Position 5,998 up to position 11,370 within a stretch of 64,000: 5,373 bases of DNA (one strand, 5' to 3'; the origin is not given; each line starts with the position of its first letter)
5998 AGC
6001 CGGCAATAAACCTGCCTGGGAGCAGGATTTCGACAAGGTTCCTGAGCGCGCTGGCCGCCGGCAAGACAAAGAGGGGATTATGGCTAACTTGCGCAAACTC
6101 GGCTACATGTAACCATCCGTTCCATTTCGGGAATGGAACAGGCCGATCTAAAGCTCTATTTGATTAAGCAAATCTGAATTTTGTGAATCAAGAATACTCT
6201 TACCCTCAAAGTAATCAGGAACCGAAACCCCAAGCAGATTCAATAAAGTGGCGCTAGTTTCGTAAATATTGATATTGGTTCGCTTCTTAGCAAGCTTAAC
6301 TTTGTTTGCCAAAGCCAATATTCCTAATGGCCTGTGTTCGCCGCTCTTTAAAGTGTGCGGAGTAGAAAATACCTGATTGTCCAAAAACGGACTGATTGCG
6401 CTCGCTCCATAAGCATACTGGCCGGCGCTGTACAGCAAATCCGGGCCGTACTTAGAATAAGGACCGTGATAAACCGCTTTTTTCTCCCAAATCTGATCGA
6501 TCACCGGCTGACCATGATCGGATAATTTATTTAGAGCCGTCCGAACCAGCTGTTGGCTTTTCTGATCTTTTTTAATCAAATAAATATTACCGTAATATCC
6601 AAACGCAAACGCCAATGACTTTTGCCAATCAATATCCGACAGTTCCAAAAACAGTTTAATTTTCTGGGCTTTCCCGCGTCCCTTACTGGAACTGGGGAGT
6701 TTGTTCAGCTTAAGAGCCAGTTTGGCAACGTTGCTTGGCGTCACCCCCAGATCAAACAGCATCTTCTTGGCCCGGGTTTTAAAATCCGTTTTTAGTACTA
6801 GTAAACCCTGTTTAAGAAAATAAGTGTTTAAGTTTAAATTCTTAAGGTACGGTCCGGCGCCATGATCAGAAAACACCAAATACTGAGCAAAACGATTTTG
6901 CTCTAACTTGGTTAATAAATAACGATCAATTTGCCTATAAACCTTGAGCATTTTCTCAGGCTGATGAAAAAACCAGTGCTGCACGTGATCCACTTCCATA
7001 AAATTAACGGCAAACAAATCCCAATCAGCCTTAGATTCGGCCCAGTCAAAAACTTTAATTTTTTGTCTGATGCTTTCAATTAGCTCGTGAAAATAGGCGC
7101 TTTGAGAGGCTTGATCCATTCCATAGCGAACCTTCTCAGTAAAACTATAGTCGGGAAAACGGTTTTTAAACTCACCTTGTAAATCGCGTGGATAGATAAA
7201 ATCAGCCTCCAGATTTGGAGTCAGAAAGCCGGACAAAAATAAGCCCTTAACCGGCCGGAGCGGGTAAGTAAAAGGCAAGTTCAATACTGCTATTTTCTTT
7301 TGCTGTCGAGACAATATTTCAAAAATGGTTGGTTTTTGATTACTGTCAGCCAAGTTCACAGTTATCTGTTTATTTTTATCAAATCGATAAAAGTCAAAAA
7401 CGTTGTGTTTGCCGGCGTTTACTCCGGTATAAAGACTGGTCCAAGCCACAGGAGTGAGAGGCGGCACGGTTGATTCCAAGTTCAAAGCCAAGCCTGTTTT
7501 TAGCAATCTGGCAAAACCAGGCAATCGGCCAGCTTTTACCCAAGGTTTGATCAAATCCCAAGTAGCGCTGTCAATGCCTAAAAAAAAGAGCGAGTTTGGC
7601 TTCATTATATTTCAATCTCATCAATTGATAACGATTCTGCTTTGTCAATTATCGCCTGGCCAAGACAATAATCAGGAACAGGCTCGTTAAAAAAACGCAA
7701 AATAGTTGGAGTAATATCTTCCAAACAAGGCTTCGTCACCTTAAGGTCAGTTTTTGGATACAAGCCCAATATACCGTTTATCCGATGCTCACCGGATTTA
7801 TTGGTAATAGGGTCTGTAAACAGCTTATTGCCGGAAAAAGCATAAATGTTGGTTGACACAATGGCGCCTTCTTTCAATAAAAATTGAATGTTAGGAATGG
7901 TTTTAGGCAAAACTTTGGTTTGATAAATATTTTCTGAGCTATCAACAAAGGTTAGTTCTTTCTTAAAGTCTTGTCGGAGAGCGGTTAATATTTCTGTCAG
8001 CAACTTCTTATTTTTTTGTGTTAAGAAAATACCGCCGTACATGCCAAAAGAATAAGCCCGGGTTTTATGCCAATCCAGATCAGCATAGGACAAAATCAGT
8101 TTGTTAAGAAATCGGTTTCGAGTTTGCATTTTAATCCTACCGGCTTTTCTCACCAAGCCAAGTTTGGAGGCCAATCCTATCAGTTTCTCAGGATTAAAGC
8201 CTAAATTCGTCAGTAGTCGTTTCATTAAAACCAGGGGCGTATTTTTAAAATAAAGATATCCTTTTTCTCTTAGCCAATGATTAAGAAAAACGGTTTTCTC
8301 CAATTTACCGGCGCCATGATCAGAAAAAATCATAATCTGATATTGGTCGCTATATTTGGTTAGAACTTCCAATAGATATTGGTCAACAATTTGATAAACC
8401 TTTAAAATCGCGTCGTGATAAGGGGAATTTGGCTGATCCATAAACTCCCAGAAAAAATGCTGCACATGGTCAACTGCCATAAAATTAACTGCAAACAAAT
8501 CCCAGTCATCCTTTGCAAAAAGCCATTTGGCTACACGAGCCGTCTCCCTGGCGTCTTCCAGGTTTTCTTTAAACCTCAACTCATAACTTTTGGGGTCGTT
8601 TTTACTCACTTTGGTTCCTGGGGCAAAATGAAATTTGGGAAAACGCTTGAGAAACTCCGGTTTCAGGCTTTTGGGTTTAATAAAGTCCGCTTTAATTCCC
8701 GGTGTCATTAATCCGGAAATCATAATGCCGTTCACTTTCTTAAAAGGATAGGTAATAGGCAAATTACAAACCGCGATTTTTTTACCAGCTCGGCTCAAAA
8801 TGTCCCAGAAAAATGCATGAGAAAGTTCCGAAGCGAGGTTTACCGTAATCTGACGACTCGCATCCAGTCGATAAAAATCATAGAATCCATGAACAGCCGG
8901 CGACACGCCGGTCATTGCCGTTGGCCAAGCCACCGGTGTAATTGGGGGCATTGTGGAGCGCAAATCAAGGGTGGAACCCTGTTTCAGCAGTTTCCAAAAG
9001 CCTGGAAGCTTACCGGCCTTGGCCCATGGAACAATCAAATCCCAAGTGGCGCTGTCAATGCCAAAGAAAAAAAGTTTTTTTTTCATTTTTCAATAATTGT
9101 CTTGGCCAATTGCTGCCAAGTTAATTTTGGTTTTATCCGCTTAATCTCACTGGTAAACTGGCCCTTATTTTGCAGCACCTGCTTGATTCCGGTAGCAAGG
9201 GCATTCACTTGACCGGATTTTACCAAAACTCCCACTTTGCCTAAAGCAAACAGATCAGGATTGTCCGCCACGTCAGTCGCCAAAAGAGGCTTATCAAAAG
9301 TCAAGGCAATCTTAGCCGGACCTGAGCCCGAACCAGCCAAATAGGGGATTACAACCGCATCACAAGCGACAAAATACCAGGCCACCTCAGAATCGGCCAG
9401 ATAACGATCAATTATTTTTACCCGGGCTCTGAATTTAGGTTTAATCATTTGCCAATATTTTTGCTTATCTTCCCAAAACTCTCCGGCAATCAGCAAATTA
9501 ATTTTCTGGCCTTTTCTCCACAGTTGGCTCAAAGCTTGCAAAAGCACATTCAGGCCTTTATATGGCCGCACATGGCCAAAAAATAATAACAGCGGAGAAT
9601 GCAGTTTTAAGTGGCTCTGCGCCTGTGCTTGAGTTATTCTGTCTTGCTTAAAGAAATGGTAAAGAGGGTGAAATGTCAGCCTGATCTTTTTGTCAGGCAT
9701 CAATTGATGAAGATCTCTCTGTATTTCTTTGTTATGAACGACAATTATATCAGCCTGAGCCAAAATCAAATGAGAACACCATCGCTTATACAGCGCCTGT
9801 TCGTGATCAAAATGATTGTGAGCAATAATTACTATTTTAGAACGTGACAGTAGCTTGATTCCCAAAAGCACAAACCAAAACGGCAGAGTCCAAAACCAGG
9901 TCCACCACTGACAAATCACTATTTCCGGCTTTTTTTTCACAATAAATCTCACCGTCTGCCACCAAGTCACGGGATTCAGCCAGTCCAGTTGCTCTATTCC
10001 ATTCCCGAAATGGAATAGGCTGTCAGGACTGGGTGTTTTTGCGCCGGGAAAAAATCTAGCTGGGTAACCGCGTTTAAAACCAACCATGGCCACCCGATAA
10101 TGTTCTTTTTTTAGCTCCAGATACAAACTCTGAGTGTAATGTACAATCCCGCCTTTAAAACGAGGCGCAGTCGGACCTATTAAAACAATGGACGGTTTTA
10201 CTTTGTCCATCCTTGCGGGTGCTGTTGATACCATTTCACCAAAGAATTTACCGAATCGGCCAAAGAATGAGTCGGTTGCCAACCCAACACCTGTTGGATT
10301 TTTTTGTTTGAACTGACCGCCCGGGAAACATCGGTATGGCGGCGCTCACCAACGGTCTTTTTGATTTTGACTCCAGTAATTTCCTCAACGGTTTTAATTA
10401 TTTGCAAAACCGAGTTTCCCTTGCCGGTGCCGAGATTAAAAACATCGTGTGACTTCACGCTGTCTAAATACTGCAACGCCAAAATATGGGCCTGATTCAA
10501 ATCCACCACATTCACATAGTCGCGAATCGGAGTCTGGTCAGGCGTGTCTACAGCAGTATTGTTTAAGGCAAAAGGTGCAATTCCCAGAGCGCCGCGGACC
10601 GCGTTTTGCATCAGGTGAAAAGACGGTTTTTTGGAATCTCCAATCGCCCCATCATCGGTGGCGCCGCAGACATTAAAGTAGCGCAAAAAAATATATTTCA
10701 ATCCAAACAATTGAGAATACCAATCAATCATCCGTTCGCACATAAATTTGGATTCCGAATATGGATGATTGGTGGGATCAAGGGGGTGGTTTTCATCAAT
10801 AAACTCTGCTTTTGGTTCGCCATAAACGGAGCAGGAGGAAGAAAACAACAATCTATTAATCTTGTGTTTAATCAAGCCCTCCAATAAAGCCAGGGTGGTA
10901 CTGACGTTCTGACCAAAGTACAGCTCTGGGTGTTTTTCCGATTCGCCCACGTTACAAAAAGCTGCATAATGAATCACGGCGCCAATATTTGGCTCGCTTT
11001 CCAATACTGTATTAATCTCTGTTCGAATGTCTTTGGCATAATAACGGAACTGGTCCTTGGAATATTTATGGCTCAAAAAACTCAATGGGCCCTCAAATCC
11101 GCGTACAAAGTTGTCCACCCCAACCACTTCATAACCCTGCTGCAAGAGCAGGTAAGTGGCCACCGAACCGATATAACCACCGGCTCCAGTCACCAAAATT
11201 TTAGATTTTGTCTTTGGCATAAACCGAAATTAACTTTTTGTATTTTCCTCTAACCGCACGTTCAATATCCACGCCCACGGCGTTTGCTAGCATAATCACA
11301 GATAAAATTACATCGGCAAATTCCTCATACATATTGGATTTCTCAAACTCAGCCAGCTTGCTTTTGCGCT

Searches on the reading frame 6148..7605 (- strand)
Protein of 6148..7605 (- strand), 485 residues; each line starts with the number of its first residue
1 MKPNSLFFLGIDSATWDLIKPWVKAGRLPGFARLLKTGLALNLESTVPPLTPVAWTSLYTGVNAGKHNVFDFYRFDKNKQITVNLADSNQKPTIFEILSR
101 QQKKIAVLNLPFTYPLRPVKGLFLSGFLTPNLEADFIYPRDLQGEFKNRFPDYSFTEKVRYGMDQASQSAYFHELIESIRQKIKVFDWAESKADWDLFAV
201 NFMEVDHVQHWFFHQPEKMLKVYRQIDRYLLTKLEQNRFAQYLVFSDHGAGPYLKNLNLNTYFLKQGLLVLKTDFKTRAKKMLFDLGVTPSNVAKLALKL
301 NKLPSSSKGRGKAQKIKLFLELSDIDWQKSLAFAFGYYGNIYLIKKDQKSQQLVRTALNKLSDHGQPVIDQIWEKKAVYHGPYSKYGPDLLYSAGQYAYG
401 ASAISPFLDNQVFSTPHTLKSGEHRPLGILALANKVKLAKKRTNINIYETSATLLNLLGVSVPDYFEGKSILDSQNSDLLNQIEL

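Call 60: search_protein_families(library=pfam, proteins=[window:6148-7605:-], max_evalue=0.00001)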
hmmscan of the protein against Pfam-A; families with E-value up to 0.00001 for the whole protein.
window:6148-7605:- (485 aa): 1 family
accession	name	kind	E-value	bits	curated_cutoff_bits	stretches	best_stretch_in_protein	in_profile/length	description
PF01663.27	Phosphodiest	-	1.7e-33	117.1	23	1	7-281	2-248/342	Type I phosphodiesterase / nucleotide pyrophosphatase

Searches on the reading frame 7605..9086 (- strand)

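Call 60: search_protein_families(library=pfam, proteins=[window:7605-9086:-], max_evalue=0.00001)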
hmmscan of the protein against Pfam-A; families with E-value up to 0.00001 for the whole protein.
window:7605-9086:- (493 aa): 1 family
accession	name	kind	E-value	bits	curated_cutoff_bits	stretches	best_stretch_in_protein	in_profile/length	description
PF01663.27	Phosphodiest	-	9.5e-35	121.2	23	1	7-287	3-241/342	Type I phosphodiesterase / nucleotide pyrophosphatase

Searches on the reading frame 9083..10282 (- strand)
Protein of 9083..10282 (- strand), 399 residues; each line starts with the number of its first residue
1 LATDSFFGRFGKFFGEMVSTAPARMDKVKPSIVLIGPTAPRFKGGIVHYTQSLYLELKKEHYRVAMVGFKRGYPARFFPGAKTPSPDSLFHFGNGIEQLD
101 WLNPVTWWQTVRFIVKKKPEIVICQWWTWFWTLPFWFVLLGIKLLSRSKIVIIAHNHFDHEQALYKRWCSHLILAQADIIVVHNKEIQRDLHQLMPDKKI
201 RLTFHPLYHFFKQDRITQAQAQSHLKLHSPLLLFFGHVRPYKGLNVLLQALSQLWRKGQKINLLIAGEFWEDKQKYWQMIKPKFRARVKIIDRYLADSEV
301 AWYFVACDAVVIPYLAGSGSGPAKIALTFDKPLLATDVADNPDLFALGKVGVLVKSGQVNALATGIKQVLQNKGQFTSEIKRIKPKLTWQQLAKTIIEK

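Call 60: search_protein_families(library=pfam, proteins=[window:9083-10282:-], max_evalue=0.00001)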
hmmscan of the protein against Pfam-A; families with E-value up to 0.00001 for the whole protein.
window:9083-10282:- (399 aa): 4 families
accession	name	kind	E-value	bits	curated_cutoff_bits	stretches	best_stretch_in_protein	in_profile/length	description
PF00534.26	Glycos_transf_1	-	2.9e-17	63.2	26.4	1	221-373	7-159/172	Glycosyl transferases group 1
PF13692.12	Glyco_trans_1_4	-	3e-15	57.2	27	1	230-372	2-142/142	Glycosyl transferases group 1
PF13439.12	Glyco_transf_4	-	6e-09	36.6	28.5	1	44-201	2-160/170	Glycosyltransferase Family 4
PF13579.12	Glyco_trans_4_4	-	5.3e-06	27.3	29.7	1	44-196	1-147/158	Glycosyl transferase 4-like domain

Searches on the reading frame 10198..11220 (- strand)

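Call 60: search_protein_families(library=pfam, proteins=[window:10198-11220:-], max_evalue=0.00001)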
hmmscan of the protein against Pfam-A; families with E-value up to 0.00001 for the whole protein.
window:10198-11220:- (340 aa): 5 families
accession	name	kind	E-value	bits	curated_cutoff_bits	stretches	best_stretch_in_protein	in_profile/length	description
PF01370.27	Epimerase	-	1e-43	149.9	20.9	1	8-264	1-240/240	NAD dependent epimerase/dehydratase family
PF16363.11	GDP_Man_Dehyd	-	3.9e-38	132.2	27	1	9-324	1-329/332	GDP-mannose 4,6 dehydratase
PF01073.25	3Beta_HSD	-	5.4e-13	49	22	1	9-258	1-238/280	3-beta hydroxysteroid dehydrogenase/isomerase family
PF04321.23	RmlD_sub_bind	-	4.3e-07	29.7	27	1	7-166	2-137/287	RmlD substrate binding domain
PF02719.21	Polysacc_synt_2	-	6.3e-06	26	20.2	0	8-129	1-128/293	Polysaccharide biosynthesis protein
